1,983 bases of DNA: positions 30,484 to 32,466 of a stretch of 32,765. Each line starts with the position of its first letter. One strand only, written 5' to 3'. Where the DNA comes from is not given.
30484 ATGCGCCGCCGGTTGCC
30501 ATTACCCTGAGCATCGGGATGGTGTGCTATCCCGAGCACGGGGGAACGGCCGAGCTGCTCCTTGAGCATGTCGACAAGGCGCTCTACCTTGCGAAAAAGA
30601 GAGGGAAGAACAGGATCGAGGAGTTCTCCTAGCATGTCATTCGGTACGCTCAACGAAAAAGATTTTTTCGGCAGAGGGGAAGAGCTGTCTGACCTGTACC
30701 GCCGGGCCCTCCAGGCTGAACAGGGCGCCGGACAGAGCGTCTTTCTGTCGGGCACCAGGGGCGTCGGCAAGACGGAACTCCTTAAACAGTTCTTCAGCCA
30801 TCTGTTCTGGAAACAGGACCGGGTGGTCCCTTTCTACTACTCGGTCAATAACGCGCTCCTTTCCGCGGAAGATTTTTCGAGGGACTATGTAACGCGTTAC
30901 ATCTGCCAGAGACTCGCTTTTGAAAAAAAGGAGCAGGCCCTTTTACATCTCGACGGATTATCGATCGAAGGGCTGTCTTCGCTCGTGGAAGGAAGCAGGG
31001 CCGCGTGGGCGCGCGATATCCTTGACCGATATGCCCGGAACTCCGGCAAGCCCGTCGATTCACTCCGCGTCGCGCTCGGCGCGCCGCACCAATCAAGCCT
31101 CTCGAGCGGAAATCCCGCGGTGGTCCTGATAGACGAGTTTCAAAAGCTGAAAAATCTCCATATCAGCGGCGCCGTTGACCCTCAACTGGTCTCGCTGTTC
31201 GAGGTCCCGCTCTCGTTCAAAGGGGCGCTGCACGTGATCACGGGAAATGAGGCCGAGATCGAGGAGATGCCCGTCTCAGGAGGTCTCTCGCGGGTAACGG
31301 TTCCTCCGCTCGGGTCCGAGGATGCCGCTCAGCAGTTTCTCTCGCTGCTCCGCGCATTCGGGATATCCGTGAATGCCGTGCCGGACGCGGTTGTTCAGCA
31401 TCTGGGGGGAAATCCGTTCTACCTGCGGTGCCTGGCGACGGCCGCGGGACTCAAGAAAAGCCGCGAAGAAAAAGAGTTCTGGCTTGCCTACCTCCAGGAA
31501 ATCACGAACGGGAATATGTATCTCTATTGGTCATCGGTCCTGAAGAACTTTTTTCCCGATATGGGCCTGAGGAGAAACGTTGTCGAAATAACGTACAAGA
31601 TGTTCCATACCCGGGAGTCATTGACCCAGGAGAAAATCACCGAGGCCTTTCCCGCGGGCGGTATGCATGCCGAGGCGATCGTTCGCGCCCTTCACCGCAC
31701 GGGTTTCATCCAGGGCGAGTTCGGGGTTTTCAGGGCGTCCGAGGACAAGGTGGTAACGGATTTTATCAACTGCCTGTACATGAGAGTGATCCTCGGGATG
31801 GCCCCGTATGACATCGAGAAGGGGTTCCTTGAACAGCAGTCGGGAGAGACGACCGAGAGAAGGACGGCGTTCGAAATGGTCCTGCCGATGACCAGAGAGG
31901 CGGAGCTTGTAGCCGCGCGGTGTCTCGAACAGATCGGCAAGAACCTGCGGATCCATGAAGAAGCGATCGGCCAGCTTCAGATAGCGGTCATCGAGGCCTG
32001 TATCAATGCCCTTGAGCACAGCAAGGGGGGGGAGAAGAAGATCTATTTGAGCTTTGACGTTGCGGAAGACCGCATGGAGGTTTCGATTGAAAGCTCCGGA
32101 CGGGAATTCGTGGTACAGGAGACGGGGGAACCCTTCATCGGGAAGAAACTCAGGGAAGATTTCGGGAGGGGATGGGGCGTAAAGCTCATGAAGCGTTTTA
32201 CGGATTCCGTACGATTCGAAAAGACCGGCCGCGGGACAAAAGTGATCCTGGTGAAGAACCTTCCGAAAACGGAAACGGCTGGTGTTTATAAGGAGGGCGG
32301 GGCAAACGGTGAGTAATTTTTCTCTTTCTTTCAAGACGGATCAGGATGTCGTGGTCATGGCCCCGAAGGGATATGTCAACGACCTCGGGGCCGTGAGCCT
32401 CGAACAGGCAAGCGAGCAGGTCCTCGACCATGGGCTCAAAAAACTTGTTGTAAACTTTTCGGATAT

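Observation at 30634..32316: Unusual domain fusion: Arch_ATPase-like AAA+ NTPase plus putative winged-helix region plus anti-sigma-type Ser kinase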

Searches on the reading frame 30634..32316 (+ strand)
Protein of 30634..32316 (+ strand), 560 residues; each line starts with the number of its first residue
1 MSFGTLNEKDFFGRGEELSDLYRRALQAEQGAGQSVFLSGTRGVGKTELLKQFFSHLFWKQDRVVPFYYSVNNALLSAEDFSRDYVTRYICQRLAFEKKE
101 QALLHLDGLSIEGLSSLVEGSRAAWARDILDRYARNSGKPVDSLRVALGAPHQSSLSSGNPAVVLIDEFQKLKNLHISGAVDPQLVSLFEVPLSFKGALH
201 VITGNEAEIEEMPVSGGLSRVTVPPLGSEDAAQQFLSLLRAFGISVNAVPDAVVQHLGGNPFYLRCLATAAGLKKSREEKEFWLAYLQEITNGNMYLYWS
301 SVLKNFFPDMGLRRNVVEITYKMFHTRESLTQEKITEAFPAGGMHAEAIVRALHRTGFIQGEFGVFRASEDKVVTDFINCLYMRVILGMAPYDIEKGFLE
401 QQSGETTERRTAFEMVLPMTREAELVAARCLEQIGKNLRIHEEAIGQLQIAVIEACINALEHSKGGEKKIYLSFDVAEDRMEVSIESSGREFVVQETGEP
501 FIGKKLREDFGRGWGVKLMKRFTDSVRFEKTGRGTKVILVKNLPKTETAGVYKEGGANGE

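Call 4: search_protein_families(library=pfam, proteins=[window:30634-32313:+], max_evalue=0.1)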
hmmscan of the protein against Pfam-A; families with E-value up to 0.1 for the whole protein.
window:30634-32313:+ (560 aa): 12 families
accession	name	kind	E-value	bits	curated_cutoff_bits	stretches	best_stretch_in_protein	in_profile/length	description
PF13581.12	HATPase_c_2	-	6.4e-16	59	27.4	1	427-541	11-127/127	Histidine kinase-like ATPase domain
PF13191.12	AAA_16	-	2e-10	41.8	32.6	1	11-173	2-145/167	AAA ATPase domain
PF01637.24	ATPase_2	-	6.4e-09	36.4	33.2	1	11-205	1-155/225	ATPase domain predominantly from Archaea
PF02518.31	HATPase_c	-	7.4e-07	30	26.4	1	447-540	5-106/111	Histidine kinase-, DNA gyrase B-, and HSP90-like ATPase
PF13173.12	AAA_14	-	3.9e-06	27.3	27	1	35-107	4-69/129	AAA domain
PF13401.12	AAA_22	-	4e-06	27.6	27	1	34-211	6-128/130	AAA domain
PF03969.22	AFG1_ATPase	-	0.0031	17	27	1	28-68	56-96/361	AFG1-like ATPase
PF13238.12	AAA_18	-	0.022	15.7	29.4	0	36-126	1-85/128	AAA domain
PF13481.12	AAA_25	-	0.031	14.3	27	1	32-107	32-108/195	AAA domain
PF02367.23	TsaE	-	0.032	14.6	26.6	1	25-62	13-50/128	Threonylcarbamoyl adenosine biosynthesis protein TsaE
PF05729.18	NACHT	-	0.08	13.2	26.7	0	36-97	3-69/167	NACHT domain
PF00931.28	NB-ARC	-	0.085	12.5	23.5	0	29-58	15-43/248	NB-ARC domain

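Call 6: find_homologous_proteins(query=window:30634-32313:+)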
Query window:30634-32313:+ (560 aa): 298 proteins with E <= 0.001 among 8000 candidates; the best 120 are listed.
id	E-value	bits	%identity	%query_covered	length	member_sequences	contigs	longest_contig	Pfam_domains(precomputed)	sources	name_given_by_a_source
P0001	0.0e+0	1151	91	100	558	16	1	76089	PF13173.13,PF13581.13,PF02518.32,PF13401.13,PF01637.25,PF13191.13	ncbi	-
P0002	0.0e+0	1084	86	100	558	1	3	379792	PF13581.13,PF02518.32,PF01637.25,PF13191.13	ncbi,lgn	-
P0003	0.0e+0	1062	84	100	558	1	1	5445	PF13581.13,PF02518.32,PF01637.25,PF13191.13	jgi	jgi:serine/threonine-protein kinase RsbW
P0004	0.0e+0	1050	83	100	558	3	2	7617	PF13581.13,PF13401.13,PF01637.25,PF13191.13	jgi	jgi:serine/threonine-protein kinase RsbW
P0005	0.0e+0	1047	83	100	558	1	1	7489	PF13581.13,PF02518.32,PF13401.13,PF01637.25,PF13191.13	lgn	-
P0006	0.0e+0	1046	83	100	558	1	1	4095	PF13581.13,PF02518.32,PF13401.13,PF01637.25,PF13191.13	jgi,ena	-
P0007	3.5e-242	823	64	100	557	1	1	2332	PF13581.13,PF13401.13,PF01637.25,PF13191.13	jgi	jgi:serine/threonine-protein kinase RsbW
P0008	1.6e-228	778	60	100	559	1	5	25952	PF13173.13,PF13581.13,PF02518.32,PF13401.13,PF01637.25,PF13191.13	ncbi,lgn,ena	-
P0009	1.5e-227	775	62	100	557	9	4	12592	PF13581.13,PF13401.13,PF01637.25,PF13191.13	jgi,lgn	jgi:anti-sigma regulatory factor (Ser/Thr protein kinase)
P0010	1.9e-226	771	61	100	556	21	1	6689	PF13581.13,PF02518.32,PF01637.25,PF13191.13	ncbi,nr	ncbi:MAG: ATP-binding protein [Nitrospinae bacterium]|nr:ATP-binding protein [Nitrospinota bacterium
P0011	3.9e-223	760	61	100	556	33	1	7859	PF13581.13,PF02518.32,PF13401.13,PF01637.25,PF13191.13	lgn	-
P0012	2.6e-221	754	62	99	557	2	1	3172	PF13581.13,PF02518.32,PF13191.13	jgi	jgi:serine/threonine-protein kinase RsbW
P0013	2.2e-220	751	61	100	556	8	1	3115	PF13581.13,PF02518.32,PF01637.25,PF13191.13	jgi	jgi:anti-sigma regulatory factor (Ser/Thr protein kinase)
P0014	1.3e-213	729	60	98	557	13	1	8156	PF13581.13,PF13191.13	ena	-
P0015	1.0e-212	726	59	100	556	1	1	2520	PF13581.13,PF02518.32,PF13401.13,PF01637.25,PF13191.13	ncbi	-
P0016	5.2e-212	723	58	100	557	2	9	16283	PF13581.13,PF02518.32,PF13401.13,PF01637.25,PF13191.13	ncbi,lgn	-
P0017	7.8e-212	723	59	100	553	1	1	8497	PF13581.13,PF02518.32,PF13401.13,PF01637.25,PF13191.13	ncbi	-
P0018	2.3e-211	721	60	100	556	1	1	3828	PF13581.13,PF02518.32,PF01637.25,PF13191.13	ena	-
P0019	3.8e-211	720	57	98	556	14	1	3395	PF13581.13,PF01637.25,PF13191.13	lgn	-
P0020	5.5e-211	720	57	99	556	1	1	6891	PF13581.13,PF02518.32,PF01637.25,PF13191.13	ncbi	-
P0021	3.8e-210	717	58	98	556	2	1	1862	PF13581.13,PF13191.13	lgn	-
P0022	1.9e-209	715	58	100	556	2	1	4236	PF13581.13,PF13401.13,PF01637.25,PF13191.13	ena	-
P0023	6.9e-208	710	56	99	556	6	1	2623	PF13581.13,PF02518.32,PF13191.13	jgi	jgi:anti-sigma regulatory factor (Ser/Thr protein kinase)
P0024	4.0e-207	707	60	98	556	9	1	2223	PF13581.13,PF02518.32,PF01637.25,PF13191.13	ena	-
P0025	1.2e-206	706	59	100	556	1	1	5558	PF13581.13,PF02518.32,PF13191.13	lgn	-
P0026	4.0e-206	704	59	100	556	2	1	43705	PF13581.13,PF02518.32,PF01637.25,PF13191.13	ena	-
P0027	8.1e-206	703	56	100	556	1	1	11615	PF13581.13,PF02518.32,PF13401.13,PF01637.25,PF13191.13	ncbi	ncbi:MAG: ATP-binding protein [Betaproteobacteria bacterium]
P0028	1.7e-205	702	58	100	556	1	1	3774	PF13581.13,PF02518.32,PF01637.25,PF13191.13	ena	-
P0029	7.7e-205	700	58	98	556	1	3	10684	PF13581.13,PF02518.32,PF01637.25,PF13191.13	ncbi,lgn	-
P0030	1.2e-204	699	55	99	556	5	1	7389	PF13173.13,PF13581.13,PF02518.32,PF13401.13,PF01637.25,PF13191.13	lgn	-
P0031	2.1e-204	698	57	100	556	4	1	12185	PF13581.13,PF01637.25,PF13191.13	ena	-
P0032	3.4e-204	698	58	100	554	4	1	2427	PF13581.13,PF02518.32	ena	-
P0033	4.0e-204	697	58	99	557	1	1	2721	PF13581.13,PF01637.25,PF13191.13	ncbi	-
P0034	4.1e-204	697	57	100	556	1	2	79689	PF13581.13,PF02518.32,PF01637.25,PF13191.13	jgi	jgi:anti-sigma regulatory factor (Ser/Thr protein kinase)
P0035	7.6e-204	696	57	100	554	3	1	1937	PF13581.13,PF02518.32,PF01637.25,PF13191.13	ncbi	-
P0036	4.6e-203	694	58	100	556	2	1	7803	PF13581.13,PF02518.32,PF01637.25,PF13191.13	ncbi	-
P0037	4.6e-203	694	59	99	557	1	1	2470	PF13581.13,PF02518.32,PF13401.13,PF01637.25,PF13191.13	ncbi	-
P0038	8.0e-203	693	58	100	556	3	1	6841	PF13581.13,PF02518.32,PF13191.13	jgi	jgi:anti-sigma regulatory factor (Ser/Thr protein kinase)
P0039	8.8e-203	693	58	100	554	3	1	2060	PF13581.13,PF13191.13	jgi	jgi:serine/threonine-protein kinase RsbW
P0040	2.1e-202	692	56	96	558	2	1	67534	PF13581.13,PF13401.13,PF01637.25,PF13191.13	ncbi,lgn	-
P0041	2.7e-202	691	59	99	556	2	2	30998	PF13581.13,PF02518.32,PF13191.13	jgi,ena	jgi:anti-sigma regulatory factor (Ser/Thr protein kinase)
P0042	8.6e-202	690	56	98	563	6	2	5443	PF13173.13,PF13581.13,PF02518.32,PF01637.25,PF13191.13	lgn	-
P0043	1.5e-201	689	56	100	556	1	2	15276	PF13581.13,PF01637.25,PF13191.13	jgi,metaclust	metaclust:\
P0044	3.3e-201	688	56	99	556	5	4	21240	PF13581.13,PF02518.32,PF13191.13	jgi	jgi:serine/threonine-protein kinase RsbW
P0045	5.8e-201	687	58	100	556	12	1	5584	PF13581.13,PF02518.32,PF13191.13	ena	-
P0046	9.6e-201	686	58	99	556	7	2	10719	PF13581.13,PF02518.32,PF01637.25,PF13191.13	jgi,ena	-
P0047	1.0e-200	686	56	100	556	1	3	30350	PF13173.13,PF13581.13,PF00004.36,PF01637.25,PF13191.13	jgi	jgi:anti-sigma regulatory factor (Ser/Thr protein kinase)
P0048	1.2e-200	686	58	100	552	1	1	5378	PF13581.13,PF01637.25,PF13191.13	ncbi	-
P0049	5.5e-200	684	55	100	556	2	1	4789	PF13581.13,PF02518.32,PF01637.25,PF13191.13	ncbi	-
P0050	8.6e-200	683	57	99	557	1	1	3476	PF13581.13,PF02518.32,PF01637.25,PF13191.13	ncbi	-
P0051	2.0e-199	682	56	98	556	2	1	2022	PF13581.13,PF02518.32,PF13401.13,PF01637.25,PF13191.13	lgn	-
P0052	6.6e-199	680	56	100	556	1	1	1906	PF13581.13,PF02518.32,PF13191.13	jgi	jgi:serine/threonine-protein kinase RsbW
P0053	9.8e-199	679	58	99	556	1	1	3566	PF13581.13,PF02518.32,PF01637.25,PF13191.13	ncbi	-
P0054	3.5e-198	678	58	99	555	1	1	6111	PF13581.13,PF02518.32,PF13191.13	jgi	jgi:serine/threonine-protein kinase RsbW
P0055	8.7e-198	676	57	100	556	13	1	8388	PF13581.13,PF02518.32,PF01637.25,PF13191.13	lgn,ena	-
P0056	8.9e-198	676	57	99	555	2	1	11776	PF13581.13,PF02518.32,PF13191.13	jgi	jgi:anti-sigma regulatory factor (Ser/Thr protein kinase)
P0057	1.8e-197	675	57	100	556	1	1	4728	PF13581.13,PF02518.32,PF01637.25,PF13191.13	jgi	jgi:serine/threonine-protein kinase RsbW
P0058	2.1e-196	672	55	100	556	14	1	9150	PF13581.13,PF13191.13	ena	-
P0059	9.0e-196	670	56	99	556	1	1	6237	PF13581.13,PF02518.32,PF13191.13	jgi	jgi:serine/threonine-protein kinase RsbW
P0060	5.8e-195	667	55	100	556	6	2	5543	PF13581.13,PF02518.32,PF13191.13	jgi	jgi:serine/threonine-protein kinase RsbW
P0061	8.1e-195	667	56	100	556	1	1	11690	PF13581.13,PF13401.13,PF01637.25,PF13191.13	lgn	-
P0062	1.2e-194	666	54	100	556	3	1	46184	PF13581.13,PF02518.32,PF13191.13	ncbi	-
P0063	4.3e-194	664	56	100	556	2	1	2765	PF13581.13,PF02518.32,PF13191.13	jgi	jgi:serine/threonine-protein kinase RsbW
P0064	5.3e-193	661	56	99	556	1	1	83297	PF13581.13,PF02518.32,PF13191.13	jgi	jgi:serine/threonine-protein kinase RsbW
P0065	8.5e-193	660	55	100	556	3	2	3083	PF13581.13,PF02518.32,PF01637.25,PF13191.13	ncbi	-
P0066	1.6e-192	659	54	97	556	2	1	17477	PF13581.13,PF02518.32,PF01637.25,PF13191.13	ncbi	-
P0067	3.4e-192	658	54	97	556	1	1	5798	PF13173.13,PF13581.13,PF01637.25,PF13191.13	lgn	-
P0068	3.7e-192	658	54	98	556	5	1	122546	PF13581.13,PF02518.32,PF13191.13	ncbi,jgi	-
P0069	5.0e-192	657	56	98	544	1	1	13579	PF13581.13,PF02518.32,PF01637.25,PF13191.13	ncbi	ncbi:MAG TPA: ATP-binding protein [Nitrospirota bacterium]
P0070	9.1e-192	656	54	100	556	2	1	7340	PF13581.13,PF02518.32,PF13191.13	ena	-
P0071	2.3e-191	655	52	100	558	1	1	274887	PF13581.13,PF13191.13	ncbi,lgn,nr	ncbi:MAG: ATP-binding protein [Nitrospiraceae bacterium]|nr:ATP-binding protein [Nitrospiraceae bact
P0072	1.4e-190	653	84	61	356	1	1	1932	PF13401.13,PF01637.25,PF13191.13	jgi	-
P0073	1.8e-190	652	54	100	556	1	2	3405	PF13581.13,PF02518.32,PF01637.25,PF13191.13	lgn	-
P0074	2.3e-190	652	55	99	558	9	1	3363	PF13581.13,PF02518.32,PF01637.25,PF13191.13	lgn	-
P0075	2.4e-190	652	54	100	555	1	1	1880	PF13581.13,PF13401.13,PF01637.25,PF13191.13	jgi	jgi:anti-sigma regulatory factor (Ser/Thr protein kinase)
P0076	3.7e-190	651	54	100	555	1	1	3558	PF13581.13,PF13191.13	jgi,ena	-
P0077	5.4e-190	651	54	97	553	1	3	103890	PF13581.13,PF13191.13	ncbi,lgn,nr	ncbi:MAG: ATP-binding protein [Nitrospirae bacterium]|nr:ATP-binding protein [Nitrospirota bacterium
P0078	8.8e-190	650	55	98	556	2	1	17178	PF13581.13,PF13401.13,PF01637.25,PF13191.13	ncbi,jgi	jgi:anti-sigma regulatory factor (Ser/Thr protein kinase)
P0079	1.0e-189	650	53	100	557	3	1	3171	PF13581.13,PF13401.13,PF13191.13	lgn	-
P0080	1.0e-189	650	53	100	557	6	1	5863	PF13581.13,PF01637.25,PF13191.13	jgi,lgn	-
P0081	1.5e-189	649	54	99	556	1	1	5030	PF13581.13,PF02518.32,PF01637.25,PF13191.13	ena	-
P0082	3.4e-189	648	54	97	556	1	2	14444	PF13581.13,PF02518.32,PF13191.13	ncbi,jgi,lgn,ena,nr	ncbi:MAG TPA: ATP-binding protein [Nitrospirota bacterium]|nr:ATP-binding protein [Nitrospirota bact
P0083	5.2e-189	647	53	100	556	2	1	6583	PF13581.13,PF02518.32,PF13191.13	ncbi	-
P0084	6.4e-189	647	54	98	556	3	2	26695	PF13581.13,PF13401.13,PF01637.25,PF13191.13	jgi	-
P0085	6.6e-189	647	54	98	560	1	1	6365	PF13581.13,PF13401.13,PF01637.25,PF13191.13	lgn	-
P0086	1.7e-188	646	54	98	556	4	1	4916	PF13581.13,PF01637.25,PF13191.13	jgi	-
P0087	2.6e-188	645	52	100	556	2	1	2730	PF13581.13,PF02518.32,PF13191.13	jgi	jgi:anti-sigma regulatory factor (Ser/Thr protein kinase)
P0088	2.6e-187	642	52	100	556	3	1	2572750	PF13581.13,PF02518.32,PF13191.13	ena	-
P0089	6.6e-187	640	52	100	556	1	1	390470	PF13581.13,PF02518.32,PF01637.25,PF13191.13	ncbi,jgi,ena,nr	ncbi:MAG: ATP-binding protein [Nitrospirae bacterium]|nr:ATP-binding protein [Nitrospirota bacterium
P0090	7.2e-187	640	54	100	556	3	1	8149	PF13581.13,PF02518.32,PF01637.25,PF13191.13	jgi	-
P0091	7.2e-187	640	52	100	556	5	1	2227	PF13581.13,PF02518.32,PF13191.13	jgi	jgi:anti-sigma regulatory factor (Ser/Thr protein kinase)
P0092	1.2e-186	640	54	98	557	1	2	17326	PF13581.13,PF13401.13,PF13191.13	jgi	jgi:anti-sigma regulatory factor (Ser/Thr protein kinase)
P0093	1.4e-186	639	52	100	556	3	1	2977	PF13581.13,PF02518.32,PF13191.13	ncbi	-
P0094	1.7e-186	639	54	97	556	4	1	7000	PF13581.13,PF02518.32,PF13401.13,PF01637.25,PF13191.13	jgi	jgi:anti-sigma regulatory factor (Ser/Thr protein kinase)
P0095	1.8e-186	639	53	100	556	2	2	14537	PF13581.13,PF02518.32,PF13191.13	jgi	jgi:serine/threonine-protein kinase RsbW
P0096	2.8e-186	638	52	100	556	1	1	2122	PF13581.13,PF13191.13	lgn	-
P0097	3.2e-186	638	53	100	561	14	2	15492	PF13581.13,PF02518.32,PF01637.25,PF13191.13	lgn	-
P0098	3.5e-186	638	52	100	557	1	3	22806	PF13581.13,PF01637.25,PF13191.13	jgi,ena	-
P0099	7.3e-186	637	54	99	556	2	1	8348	PF13581.13,PF02518.32,PF01637.25,PF13191.13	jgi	jgi:stage II sporulation protein AB (anti-sigma F factor)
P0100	9.4e-186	637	52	100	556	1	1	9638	PF13581.13,PF02518.32,PF13191.13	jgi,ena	jgi:anti-sigma regulatory factor (Ser/Thr protein kinase)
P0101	1.0e-185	637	53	100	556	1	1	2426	PF13581.13,PF02518.32,PF13401.13,PF01637.25,PF13191.13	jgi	jgi:anti-sigma regulatory factor (Ser/Thr protein kinase)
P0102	1.3e-185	636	52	100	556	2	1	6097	PF13581.13,PF02518.32,PF13191.13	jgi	jgi:anti-sigma regulatory factor (Ser/Thr protein kinase)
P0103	1.4e-185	636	52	99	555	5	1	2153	PF13581.13,PF02518.32,PF13401.13,PF01637.25,PF13191.13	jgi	jgi:anti-sigma regulatory factor (Ser/Thr protein kinase)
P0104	1.5e-185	636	52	99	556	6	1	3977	PF13581.13,PF02518.32,PF01637.25,PF13191.13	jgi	-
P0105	1.5e-185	636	53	100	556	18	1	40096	PF13581.13,PF02518.32,PF01637.25,PF13191.13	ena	-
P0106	1.8e-185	636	53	97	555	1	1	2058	PF13581.13,PF01637.25,PF13191.13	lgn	-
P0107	1.9e-185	636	53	98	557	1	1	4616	PF13581.13,PF13191.13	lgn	-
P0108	2.0e-185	636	54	98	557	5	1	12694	PF13581.13,PF02518.32,PF01637.25,PF13191.13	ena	-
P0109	2.1e-185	635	52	98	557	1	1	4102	PF13581.13,PF01637.25,PF13191.13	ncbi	-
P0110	2.5e-185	635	52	100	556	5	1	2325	PF13581.13,PF02518.32,PF13191.13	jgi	jgi:anti-sigma regulatory factor (Ser/Thr protein kinase)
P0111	6.3e-185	634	53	99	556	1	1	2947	PF13581.13,PF02518.32,PF13191.13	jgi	jgi:anti-sigma regulatory factor (Ser/Thr protein kinase)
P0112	7.1e-185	634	52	100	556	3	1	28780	PF13581.13,PF02518.32,PF13191.13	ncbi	-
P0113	8.5e-185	633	51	100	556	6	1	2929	PF13581.13,PF02518.32,PF01637.25,PF13191.13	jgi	jgi:anti-sigma regulatory factor (Ser/Thr protein kinase)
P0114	1.2e-184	633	51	100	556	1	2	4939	PF13581.13,PF01637.25,PF13191.13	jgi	jgi:anti-sigma regulatory factor (Ser/Thr protein kinase)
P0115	1.5e-184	633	53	100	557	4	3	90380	PF13581.13,PF13401.13,PF01637.25,PF13191.13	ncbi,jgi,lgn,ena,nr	ncbi:MAG TPA: ATP-binding protein [Nitrospirota bacterium]|nr:ATP-binding protein [Nitrospirota bact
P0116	1.6e-184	633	52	100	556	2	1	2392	PF13581.13,PF13191.13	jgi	jgi:anti-sigma regulatory factor (Ser/Thr protein kinase)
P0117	3.6e-184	631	51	98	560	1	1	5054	PF13581.13,PF13401.13,PF01637.25,PF13191.13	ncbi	-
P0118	6.0e-184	631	52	99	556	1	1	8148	PF13581.13,PF02518.32,PF01637.25,PF13191.13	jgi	jgi:serine/threonine-protein kinase RsbW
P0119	7.5e-184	630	53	99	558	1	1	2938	PF13581.13,PF02518.32,PF13401.13,PF13191.13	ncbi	-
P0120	9.9e-184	630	53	98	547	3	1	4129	PF13581.13,PF02518.32,PF01637.25,PF13191.13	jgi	jgi:anti-sigma regulatory factor (Ser/Thr protein kinase)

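Call 10: find_encoding_contigs(protein=P0001, flank=8000, max_places=2)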
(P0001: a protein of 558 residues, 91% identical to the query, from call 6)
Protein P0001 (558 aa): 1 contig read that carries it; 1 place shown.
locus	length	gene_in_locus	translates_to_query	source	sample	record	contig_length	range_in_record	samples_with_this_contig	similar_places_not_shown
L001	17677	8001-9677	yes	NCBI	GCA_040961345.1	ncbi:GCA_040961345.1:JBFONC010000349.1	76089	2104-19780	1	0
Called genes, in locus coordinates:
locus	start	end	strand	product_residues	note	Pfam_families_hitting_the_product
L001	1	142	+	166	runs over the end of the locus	PF03843:Slp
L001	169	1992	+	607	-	PF06480:FtsH_ext, PF06068:TIP49 (weak), PF00004:AAA, PF17862:AAA_lid_3, PF01434:Peptidase_M41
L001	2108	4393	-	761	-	PF00521:DNA_topoisoIV, PF03989:DNA_gyraseA_C (faint)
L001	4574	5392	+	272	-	PF14353:CpXC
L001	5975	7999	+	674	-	PF10114:PocR, PF01590:GAF, PF13185:GAF_2, PF13492:GAF_3, PF00990:GGDEF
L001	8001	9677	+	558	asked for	PF01637:ATPase_2, PF13191:AAA_16, PF13173:AAA_14 (faint), PF13401:AAA_22 (faint), PF13581:HATPase_c_2, PF02518:HATPase_c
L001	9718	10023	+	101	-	PF01740:STAS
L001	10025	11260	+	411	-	PF08668:HDOD, PF13487:HD_5, PF01966:HD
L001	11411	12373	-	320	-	PF00005:ABC_tran, PF08352:oligo_HPY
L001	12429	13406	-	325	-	PF00005:ABC_tran, PF13304:AAA_21 (faint), PF08352:oligo_HPY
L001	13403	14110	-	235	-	PF07719:TPR_2 (faint), PF13432:TPR_16, PF13424:TPR_12 (weak), PF00515:TPR_1 (weak), PF14559:TPR_19 (weak), PF00515:TPR_1 (weak), PF13432:TPR_16 (weak), PF13414:TPR_11, +11 more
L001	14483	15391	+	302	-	PF03331:LpxC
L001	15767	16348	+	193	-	-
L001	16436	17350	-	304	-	PF12895:ANAPC3 (weak), PF07720:TPR_3 (faint), PF13525:YfiO (faint), PF14559:TPR_19 (faint), PF07719:TPR_2 (faint), PF13174:TPR_6 (faint), PF13424:TPR_12 (faint), PF13432:TPR_16 (weak), +1 more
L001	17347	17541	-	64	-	PF01809:YidD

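Call 11: find_encoding_contigs(protein=P0088, flank=8000, max_places=2)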
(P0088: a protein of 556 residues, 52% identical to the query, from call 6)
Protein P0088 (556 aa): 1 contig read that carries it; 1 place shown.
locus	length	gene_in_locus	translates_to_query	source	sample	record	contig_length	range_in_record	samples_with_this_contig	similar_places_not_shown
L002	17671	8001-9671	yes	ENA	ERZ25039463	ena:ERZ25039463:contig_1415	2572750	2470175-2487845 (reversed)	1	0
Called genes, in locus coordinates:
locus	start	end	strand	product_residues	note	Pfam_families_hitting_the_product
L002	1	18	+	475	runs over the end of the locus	PF00501:AMP-binding, PF13193:AMP-binding_C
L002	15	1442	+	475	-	PF02310:B12-binding, PF04055:Radical_SAM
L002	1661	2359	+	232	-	PF01694:Rhomboid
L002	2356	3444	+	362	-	PF13717:Zn_ribbon_4, PF00072:Response_reg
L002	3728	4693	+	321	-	PF00140:Sigma70_r1_2, PF04542:Sigma70_r2, PF04539:Sigma70_r3, PF04545:Sigma70_r4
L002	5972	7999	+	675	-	PF10114:PocR, PF01590:GAF, PF13185:GAF_2, PF13492:GAF_3, PF00990:GGDEF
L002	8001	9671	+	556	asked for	PF13191:AAA_16, PF13581:HATPase_c_2, PF02518:HATPase_c (weak)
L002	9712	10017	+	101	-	PF01740:STAS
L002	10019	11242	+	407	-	PF08668:HDOD, PF13487:HD_5, PF01966:HD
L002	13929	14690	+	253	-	PF02563:Poly_export, PF22461:SLBB_2, PF10531:SLBB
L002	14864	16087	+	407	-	PF02706:Wzz (weak), PF13807:GNVR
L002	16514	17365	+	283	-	PF10609:ParA, PF01656:CbiA, PF13614:AAA_31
